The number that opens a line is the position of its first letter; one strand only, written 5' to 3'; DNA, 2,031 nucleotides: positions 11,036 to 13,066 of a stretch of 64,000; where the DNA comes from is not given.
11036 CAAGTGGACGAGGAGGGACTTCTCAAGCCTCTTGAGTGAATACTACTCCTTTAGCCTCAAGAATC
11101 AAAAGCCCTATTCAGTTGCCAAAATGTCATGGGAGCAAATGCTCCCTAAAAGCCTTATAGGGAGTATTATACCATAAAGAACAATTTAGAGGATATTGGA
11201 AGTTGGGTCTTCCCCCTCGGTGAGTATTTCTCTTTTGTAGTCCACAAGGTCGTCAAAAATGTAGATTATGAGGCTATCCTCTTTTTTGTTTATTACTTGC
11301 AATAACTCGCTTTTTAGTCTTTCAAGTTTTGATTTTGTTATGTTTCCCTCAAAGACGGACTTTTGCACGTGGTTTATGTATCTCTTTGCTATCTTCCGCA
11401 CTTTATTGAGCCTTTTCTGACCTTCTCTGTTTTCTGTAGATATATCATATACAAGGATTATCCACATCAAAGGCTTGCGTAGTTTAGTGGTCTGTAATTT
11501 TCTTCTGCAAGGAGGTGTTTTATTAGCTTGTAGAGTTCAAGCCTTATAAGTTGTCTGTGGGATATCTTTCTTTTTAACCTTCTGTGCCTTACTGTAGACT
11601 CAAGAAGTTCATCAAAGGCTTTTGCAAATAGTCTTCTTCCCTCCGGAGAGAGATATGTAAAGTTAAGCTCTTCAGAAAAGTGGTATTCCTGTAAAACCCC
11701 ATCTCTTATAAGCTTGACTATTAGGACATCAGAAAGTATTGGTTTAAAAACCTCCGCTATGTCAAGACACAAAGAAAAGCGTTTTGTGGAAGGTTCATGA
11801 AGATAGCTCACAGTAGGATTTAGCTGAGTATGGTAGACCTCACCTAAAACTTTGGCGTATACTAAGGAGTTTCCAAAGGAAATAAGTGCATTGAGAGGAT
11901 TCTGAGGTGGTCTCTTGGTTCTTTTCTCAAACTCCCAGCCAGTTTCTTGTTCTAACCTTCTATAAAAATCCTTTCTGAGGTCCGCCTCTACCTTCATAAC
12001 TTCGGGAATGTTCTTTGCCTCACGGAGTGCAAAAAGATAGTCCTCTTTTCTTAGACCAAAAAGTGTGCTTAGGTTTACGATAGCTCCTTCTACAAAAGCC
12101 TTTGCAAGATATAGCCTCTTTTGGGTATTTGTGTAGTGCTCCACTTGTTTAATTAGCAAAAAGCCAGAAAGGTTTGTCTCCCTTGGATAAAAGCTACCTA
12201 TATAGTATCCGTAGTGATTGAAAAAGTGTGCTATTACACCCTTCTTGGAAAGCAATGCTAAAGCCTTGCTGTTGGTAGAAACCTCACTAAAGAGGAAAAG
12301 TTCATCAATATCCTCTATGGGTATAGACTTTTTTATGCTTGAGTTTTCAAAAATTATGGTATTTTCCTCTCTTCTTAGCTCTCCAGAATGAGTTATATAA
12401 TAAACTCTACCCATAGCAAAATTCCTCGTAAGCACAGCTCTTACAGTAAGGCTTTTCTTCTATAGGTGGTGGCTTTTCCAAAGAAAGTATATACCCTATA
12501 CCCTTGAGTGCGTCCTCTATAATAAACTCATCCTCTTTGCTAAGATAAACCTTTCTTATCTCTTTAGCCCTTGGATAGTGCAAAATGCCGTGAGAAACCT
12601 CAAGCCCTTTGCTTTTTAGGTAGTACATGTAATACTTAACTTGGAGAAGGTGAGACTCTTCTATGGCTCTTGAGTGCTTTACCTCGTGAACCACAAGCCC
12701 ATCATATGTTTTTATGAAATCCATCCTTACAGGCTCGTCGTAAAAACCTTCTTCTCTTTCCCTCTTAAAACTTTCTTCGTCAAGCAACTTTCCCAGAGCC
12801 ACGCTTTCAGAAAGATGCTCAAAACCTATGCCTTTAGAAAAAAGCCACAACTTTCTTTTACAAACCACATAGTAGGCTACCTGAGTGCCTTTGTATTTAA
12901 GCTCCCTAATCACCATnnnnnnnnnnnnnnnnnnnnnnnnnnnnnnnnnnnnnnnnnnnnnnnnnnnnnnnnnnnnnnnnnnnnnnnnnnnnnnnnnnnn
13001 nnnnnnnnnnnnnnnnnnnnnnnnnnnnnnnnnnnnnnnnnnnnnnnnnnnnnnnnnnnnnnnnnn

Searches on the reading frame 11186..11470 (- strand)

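Call 88: search_protein_families(library=pfam, proteins=[window:11186-11470:-], max_evalue=0.0001)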
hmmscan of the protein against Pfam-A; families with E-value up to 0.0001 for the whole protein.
window:11186-11470:- (94 aa): 1 family
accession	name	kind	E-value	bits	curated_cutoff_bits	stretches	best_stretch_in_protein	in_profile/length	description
PF09827.14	CRISPR_Cas2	-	3.5e-23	82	23.8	1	2-74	1-68/74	CRISPR associated protein Cas2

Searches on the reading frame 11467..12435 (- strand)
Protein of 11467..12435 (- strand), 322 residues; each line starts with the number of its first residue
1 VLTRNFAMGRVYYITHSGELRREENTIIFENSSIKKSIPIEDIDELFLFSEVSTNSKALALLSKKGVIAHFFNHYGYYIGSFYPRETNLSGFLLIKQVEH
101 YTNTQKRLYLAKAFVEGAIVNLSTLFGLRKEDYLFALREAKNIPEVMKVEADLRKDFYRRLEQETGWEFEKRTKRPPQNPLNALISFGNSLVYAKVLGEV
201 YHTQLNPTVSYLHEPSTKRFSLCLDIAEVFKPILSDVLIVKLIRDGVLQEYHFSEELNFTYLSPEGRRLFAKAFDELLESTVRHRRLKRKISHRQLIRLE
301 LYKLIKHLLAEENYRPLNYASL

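Call 88: search_protein_families(library=pfam, proteins=[window:11467-12435:-], max_evalue=0.0001)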
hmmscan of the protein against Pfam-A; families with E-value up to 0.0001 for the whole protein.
window:11467-12435:- (322 aa): 1 family
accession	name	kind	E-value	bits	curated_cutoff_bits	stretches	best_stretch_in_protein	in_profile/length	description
PF01867.21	Cas_Cas1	-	5.8e-74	249.2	22.3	1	12-276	1-283/283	CRISPR associated protein Cas1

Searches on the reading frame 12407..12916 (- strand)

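Call 88: search_protein_families(library=pfam, proteins=[window:12407-12916:-], max_evalue=0.0001)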
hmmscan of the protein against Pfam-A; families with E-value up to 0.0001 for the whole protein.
window:12407-12916:- (169 aa): 1 family
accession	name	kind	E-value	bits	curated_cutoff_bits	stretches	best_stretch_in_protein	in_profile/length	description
PF01930.23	Cas_Cas4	-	8.4e-52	175.9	22.7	1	9-168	1-159/160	Domain of unknown function DUF83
